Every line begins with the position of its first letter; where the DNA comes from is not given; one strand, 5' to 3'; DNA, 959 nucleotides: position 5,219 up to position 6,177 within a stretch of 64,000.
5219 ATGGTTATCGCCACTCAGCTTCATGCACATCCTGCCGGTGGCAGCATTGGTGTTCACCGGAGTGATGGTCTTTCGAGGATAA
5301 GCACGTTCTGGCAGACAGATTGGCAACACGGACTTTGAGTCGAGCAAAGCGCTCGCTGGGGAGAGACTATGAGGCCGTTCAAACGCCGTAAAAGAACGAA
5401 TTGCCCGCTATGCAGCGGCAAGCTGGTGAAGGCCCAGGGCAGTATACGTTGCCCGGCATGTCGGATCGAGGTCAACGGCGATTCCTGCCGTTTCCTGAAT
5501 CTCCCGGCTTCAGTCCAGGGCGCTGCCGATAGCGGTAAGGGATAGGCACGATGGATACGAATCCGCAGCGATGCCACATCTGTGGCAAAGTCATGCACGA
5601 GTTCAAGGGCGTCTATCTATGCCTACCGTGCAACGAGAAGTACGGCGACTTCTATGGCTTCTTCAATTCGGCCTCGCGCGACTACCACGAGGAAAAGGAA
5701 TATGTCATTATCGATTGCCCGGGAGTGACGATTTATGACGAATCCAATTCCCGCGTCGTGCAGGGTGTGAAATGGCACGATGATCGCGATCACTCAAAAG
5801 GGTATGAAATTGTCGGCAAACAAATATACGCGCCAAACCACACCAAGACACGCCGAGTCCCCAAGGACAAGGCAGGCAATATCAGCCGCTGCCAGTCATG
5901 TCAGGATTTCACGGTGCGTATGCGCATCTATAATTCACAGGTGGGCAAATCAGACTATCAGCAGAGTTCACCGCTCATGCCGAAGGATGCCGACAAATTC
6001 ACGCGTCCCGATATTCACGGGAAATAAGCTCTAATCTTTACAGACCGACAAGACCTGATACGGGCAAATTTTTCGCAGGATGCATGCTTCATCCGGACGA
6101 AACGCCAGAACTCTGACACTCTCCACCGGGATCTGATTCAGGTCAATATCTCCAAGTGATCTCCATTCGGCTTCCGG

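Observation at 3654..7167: Compact cluster of uncharacterised genes: Cys-rich protein, three zinc-ribbon or small proteins, a membrane peptide and a 378-aa Trp/Arg-rich protein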

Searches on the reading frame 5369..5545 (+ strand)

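Call 3: search_protein_families(library=pfam, proteins=[window:5369-5545:+], max_evalue=1)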
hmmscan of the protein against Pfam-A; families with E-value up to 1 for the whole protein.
window:5369-5545:+ (58 aa): 20 families
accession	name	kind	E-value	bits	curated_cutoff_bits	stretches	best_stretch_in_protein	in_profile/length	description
PF22747.2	Zn_ribbon_DUF2089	-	0.0025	18.3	27.6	1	12-38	1-25/32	DUF2089 zinc ribbon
PF23548.1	Zn_ribbon_FGT1_2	-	0.0038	17.2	27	1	9-23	20-34/35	FORGETTER1 second zinc ribbon domain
PF21302.3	Zn_ribbon_RlmA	-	0.0076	16.7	27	1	11-30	2-21/44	RlmA, N-terminal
PF18912.6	DZR_2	-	0.028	14.7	27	1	11-44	9-43/56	Double zinc ribbon domain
PF24460.1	DUF7575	-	0.033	14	28.5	1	24-37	2-15/28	Domain of unknown function (DUF7575)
PF06677.18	Auto_anti-p27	-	0.038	14.5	24.1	1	10-31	16-39/40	Sjogren's syndrome/scleroderma autoantigen 1 (Autoantigen p27)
PF03966.22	Trm112p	-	0.038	14.4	22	1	12-33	10-33/40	Trm112p-like protein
PF14446.12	Prok-RING_1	-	0.049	14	29.1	1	9-32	4-27/54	Prokaryotic RING finger family 1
PF07191.17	Zn_ribbon_6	-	0.062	13.8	25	1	11-36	2-27/67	Double zinc ribbon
PF09297.16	Zn_ribbon_NUD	-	0.079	13.1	24.8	1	12-35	6-31/32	NADH pyrophosphatase zinc ribbon domain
PF22795.1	DUF4796_N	-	0.14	12.5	27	0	11-19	21-29/29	DUF4796 N-terminal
PF15777.11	Anti-TRAP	-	0.15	12.5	32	0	6-19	27-40/59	Tryptophan RNA-binding attenuator protein inhibitory protein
PF14169.11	YdjO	-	0.15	12.2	27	1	4-22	34-52/59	Cold-inducible protein YdjO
PF21276.3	ZNF512_C2HC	-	0.22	11.6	27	1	20-33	8-21/38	Zinc finger protein 512, C2HC zinc finger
PF23145.1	Zf_2nd_IFT121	-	0.32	11.2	25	0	7-16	32-41/45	IFT121, second zinc finger domain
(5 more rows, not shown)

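Call 4: search_protein_families(library=padloc, proteins=[window:5369-5545:+], max_evalue=1)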
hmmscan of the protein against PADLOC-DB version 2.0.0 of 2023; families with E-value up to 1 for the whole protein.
window:5369-5545:+ (58 aa): 1 family
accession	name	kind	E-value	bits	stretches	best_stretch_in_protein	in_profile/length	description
PDLC03862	LmuB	-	0.057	9.7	1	4-34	325-353/643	-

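Call 5: search_protein_families(library=ncbifam, proteins=[window:5369-5545:+], max_evalue=1)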
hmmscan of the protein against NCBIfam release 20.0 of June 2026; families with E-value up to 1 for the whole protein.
window:5369-5545:+ (58 aa): 5 families
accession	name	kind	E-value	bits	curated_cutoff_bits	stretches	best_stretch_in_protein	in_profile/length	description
NF001385.0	PRK00279.2-3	equivalog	0.025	14.2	315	1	9-35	130-156/213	adenylate kinase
TIGR00280.1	eL43_euk_arch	equivalog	0.073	13.4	95.8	1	5-39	32-68/92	50S ribosomal protein L37Ae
NF034126.3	PRK09521.1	equivalog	0.14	11.9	90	1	10-33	145-168/180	exosome complex RNA-binding protein Csl4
NF001645.0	PRK00420.1-2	equivalog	0.25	11.4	162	1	11-32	26-47/106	hypothetical protein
TIGR02605.1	CxxC_CxxC_SSSS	subfamily_domain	0.29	11.2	31.3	1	1-21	18-39/52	FmdB family zinc ribbon protein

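Call 87: search_protein_families(library=phrogs, proteins=[window:5369-5545:+], max_evalue=0.1)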
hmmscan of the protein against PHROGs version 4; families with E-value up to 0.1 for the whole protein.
window:5369-5545:+ (58 aa): 3 families
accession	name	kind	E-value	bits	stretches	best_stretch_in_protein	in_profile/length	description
phrog_4852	-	unknown function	0.0075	17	1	6-40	10-44/194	-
phrog_9188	-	unknown function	0.023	15.9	1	10-36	39-65/70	-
phrog_5624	-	unknown function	0.031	15.1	0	9-16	6-13/29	-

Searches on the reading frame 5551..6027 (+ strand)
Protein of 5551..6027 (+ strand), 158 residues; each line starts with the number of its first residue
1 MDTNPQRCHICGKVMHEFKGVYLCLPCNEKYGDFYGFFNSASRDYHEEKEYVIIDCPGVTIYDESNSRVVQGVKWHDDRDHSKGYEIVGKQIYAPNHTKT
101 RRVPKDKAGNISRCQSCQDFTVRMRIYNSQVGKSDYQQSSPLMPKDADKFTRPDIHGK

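Call 3: search_protein_families(library=pfam, proteins=[window:5551-6027:+], max_evalue=1)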
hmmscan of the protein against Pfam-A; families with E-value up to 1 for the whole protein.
window:5551-6027:+ (158 aa): 6 families
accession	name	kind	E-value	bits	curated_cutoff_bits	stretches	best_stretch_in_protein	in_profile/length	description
PF03107.22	C1_2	-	0.001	19.8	26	1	4-28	16-40/48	C1 domain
PF18912.6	DZR_2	-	0.0098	16.1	27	1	5-31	7-31/56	Double zinc ribbon domain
PF20120.5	DUF6510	-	0.046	14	26.4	1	102-124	42-64/86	Family of unknown function (DUF6510)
PF20391.3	DUF6686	-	0.12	12.9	23.9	0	101-124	6-29/117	Family of unknown function (DUF6686)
PF01043.26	SecA_PP_bind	-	0.13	13.3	23.5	1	41-77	68-103/110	SecA preprotein cross-linking domain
PF00130.28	C1_1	-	0.16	12.2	26.5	0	4-30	10-37/53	Phorbol esters/diacylglycerol binding domain (C1 domain)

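Call 4: search_protein_families(library=padloc, proteins=[window:5551-6027:+], max_evalue=1)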
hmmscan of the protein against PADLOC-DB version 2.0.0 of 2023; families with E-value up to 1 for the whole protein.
window:5551-6027:+ (158 aa): 0 families

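Call 5: search_protein_families(library=ncbifam, proteins=[window:5551-6027:+], max_evalue=1)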
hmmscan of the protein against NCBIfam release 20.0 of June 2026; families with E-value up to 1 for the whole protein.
window:5551-6027:+ (158 aa): 2 families
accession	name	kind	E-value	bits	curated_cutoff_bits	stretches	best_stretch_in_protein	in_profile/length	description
NF040525.1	SrtB_LPKTxSAVK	exception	0.028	13.4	200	1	42-137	145-245/261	class B sortase, LPKTxAVK-specific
NF005974.0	PRK08061.1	equivalog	0.76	9.9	77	0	6-27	22-43/61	type Z 30S ribosomal protein S14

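Call 39: find_homologous_proteins(query=window:5551-6027:+, max_evalue=0.001)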
Query window:5551-6027:+ (158 aa): 32 proteins with E <= 0.001 among 34 candidates.
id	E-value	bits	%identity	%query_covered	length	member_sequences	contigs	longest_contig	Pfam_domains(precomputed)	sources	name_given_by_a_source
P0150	4.9e-97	340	89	100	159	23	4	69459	-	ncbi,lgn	-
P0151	3.6e-85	302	77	99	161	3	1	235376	-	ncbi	-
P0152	2.3e-83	296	77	100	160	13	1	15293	-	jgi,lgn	-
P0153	7.9e-77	275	72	96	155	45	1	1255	-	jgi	jgi:hypothetical protein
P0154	9.4e-77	274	71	98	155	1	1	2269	-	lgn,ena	-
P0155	3.0e-73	263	67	98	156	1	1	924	-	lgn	-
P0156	3.2e-70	253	73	92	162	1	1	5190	-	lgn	-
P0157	1.5e-68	248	67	98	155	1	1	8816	-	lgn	-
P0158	2.3e-68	247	66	96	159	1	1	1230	-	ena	-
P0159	1.8e-65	238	70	87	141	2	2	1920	-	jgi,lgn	-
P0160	2.2e-65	238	68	91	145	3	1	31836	-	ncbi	-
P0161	6.2e-65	236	65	92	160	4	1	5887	-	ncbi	-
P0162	9.7e-65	235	69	91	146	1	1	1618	-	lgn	-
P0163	1.1e-63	232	62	98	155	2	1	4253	PF03107.23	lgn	-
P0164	1.4e-63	232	65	92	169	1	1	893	-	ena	-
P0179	7.1e-21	93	43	75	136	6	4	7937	-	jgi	-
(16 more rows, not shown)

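Call 49: find_encoding_contigs(protein=P0179, flank=6000, max_places=3)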
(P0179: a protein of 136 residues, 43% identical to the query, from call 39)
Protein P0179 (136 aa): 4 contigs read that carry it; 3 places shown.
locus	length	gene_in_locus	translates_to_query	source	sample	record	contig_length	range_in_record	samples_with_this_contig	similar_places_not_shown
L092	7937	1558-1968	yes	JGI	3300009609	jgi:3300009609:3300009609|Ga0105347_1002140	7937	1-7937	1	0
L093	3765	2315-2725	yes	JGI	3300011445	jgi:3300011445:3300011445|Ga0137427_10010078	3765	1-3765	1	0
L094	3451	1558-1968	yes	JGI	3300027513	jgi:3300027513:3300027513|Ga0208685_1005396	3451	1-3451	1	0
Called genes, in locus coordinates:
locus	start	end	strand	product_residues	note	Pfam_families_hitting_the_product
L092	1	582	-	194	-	?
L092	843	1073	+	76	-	-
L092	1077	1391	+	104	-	-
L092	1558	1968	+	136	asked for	-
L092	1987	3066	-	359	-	PF00005:ABC_tran, PF08402:TOBE_2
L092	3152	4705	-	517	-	PF14341:PilX_N (weak)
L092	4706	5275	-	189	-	-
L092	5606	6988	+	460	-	PF02878:PGM_PMM_I, PF02879:PGM_PMM_II, PF02880:PGM_PMM_III, PF00408:PGM_PMM_IV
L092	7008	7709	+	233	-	PF00072:Response_reg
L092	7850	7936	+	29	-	?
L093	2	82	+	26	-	?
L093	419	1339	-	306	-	-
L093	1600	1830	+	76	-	-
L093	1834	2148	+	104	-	-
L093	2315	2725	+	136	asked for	-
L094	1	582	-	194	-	?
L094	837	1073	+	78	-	-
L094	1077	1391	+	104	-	-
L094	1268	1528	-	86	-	-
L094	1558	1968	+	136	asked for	-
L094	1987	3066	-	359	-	PF00005:ABC_tran, PF08402:TOBE_2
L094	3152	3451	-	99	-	?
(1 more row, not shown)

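Call 53: search_protein_families(library=pfam, alignment_id=A3, max_evalue=1)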
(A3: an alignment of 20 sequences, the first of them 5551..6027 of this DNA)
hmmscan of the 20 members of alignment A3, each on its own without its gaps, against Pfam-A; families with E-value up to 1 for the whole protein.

A. member 1, window:5551-6027:+ (158 aa): 6 families
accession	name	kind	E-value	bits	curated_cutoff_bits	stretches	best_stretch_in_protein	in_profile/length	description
PF03107.22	C1_2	-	0.001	19.8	26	1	4-28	16-40/48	C1 domain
PF18912.6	DZR_2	-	0.0098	16.1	27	1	5-31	7-31/56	Double zinc ribbon domain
PF20120.5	DUF6510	-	0.046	14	26.4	1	102-124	42-64/86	Family of unknown function (DUF6510)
PF20391.3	DUF6686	-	0.12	12.9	23.9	0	101-124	6-29/117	Family of unknown function (DUF6686)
PF01043.26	SecA_PP_bind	-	0.13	13.3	23.5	1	41-77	68-103/110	SecA preprotein cross-linking domain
PF00130.28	C1_1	-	0.16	12.2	26.5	0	4-30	10-37/53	Phorbol esters/diacylglycerol binding domain (C1 domain)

B. families by the number of members that match (of 20 scanned): 30 families (the first 25 are shown)
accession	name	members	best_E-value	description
PF03107.22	C1_2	12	4.8e-06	C1 domain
PF18912.6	DZR_2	12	0.009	Double zinc ribbon domain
PF20120.5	DUF6510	9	0.00043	Family of unknown function (DUF6510)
PF12773.13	DZR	5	0.0075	Double zinc ribbon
PF00130.28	C1_1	5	0.11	Phorbol esters/diacylglycerol binding domain (C1 domain)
PF11023.14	DUF2614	4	0.021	Zinc-ribbon containing domain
PF23145.1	Zf_2nd_IFT121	3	0.018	IFT121, second zinc finger domain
PF18508.7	zf_C2H2_13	3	0.042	Zinc finger domain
PF14471.11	DUF4428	3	0.047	Domain of unknown function (DUF4428)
PF06676.16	DUF1178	2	0.0058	Protein of unknown function (DUF1178)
PF02945.21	Endonuclease_7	2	0.0072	Recombination endonuclease VII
PF20391.3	DUF6686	2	0.12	Family of unknown function (DUF6686)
PF01043.26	SecA_PP_bind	2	0.13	SecA preprotein cross-linking domain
PF23549.1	Zn_ribbon_GRF_2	1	0.027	GRF-like zinc ribbon domain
PF22182.2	DUF6945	1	0.031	Domain of unknown function (DUF6945)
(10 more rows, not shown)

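Call 55: search_solved_structures(query=A3, max_evalue=10)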
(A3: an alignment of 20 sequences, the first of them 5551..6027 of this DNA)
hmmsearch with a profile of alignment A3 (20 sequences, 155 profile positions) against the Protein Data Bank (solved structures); distinct sequences matched with E-value up to 10: 4.
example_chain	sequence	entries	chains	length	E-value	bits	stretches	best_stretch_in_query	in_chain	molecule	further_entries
9ygm_Lh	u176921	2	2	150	0.029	17.2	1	45-135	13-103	60S ribosomal protein eL34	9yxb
5hx2_F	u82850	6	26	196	0.27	14.1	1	24-50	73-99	Baseplate wedge protein gp53 | gp53, baseplate wedge protein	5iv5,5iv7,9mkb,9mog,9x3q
2cor_A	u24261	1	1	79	0.33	13.8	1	7-32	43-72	PINCH protein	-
8qbn_Y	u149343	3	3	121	0.64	12.9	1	23-48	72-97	Protein yippee-like 5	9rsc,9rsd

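Call 67: find_related_loci(query=A3, collection=viral_contigs, flank=5000)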
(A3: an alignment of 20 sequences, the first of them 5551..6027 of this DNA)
Query A3 (158 aa) in viral_contigs; peptide patterns used: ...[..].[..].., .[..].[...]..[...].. (x = any residue, [..] = any of these).
41 stretches matched a pattern, but none encodes a relative of the query by tblastn (E <= 1e-3).

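Call 69: find_related_loci(query=A3, collection=metagenome_contigs, flank=6000)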
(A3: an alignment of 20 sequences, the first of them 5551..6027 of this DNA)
Query A3 (158 aa) in metagenome_contigs; peptide patterns used: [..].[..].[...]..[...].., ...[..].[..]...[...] (x = any residue, [..] = any of these).
95 stretches matched a pattern; 36 encode a relative of the query (tblastn E <= 1e-3); 36 distinct loci.
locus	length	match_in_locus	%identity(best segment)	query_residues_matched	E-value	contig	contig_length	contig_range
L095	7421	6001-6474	87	1-158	8e-97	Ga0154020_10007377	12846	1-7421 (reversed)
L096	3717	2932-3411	78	1-158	5e-87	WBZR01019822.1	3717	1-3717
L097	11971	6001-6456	74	1-152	1e-75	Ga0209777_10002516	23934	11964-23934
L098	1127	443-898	73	1-152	1e-80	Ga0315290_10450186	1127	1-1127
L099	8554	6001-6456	71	1-152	1e-74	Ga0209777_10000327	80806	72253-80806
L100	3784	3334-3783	68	1-150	1e-72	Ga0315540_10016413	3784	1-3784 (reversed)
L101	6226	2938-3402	61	1-155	4e-67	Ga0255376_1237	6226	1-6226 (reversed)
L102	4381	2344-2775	55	8-149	1e-56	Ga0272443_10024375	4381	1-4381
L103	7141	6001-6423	55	8-146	6e-56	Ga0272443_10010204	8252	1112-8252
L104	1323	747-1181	53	8-149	2e-56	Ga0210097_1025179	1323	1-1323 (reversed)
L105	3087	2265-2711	51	3-149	1e-53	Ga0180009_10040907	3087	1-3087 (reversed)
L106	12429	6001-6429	54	5-145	6e-53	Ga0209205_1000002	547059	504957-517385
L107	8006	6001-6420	53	8-145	9e-51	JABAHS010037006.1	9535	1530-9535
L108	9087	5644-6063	53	8-145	9e-51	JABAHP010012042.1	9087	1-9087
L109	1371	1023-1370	55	1-116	4e-47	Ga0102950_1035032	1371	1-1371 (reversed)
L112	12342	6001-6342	46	8-125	5e-32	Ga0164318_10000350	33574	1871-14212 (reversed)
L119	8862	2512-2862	40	8-125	4e-29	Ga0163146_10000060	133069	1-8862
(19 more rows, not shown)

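Call 87: search_protein_families(library=phrogs, proteins=[window:5551-6027:+], max_evalue=0.1)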
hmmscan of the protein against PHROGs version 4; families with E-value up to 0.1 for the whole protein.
window:5551-6027:+ (158 aa): 2 families
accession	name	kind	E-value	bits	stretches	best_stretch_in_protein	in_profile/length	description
phrog_888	-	unknown function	0.051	14.3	1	6-40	8-48/271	-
phrog_3302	-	unknown function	0.085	14.1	0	85-131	12-58/96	-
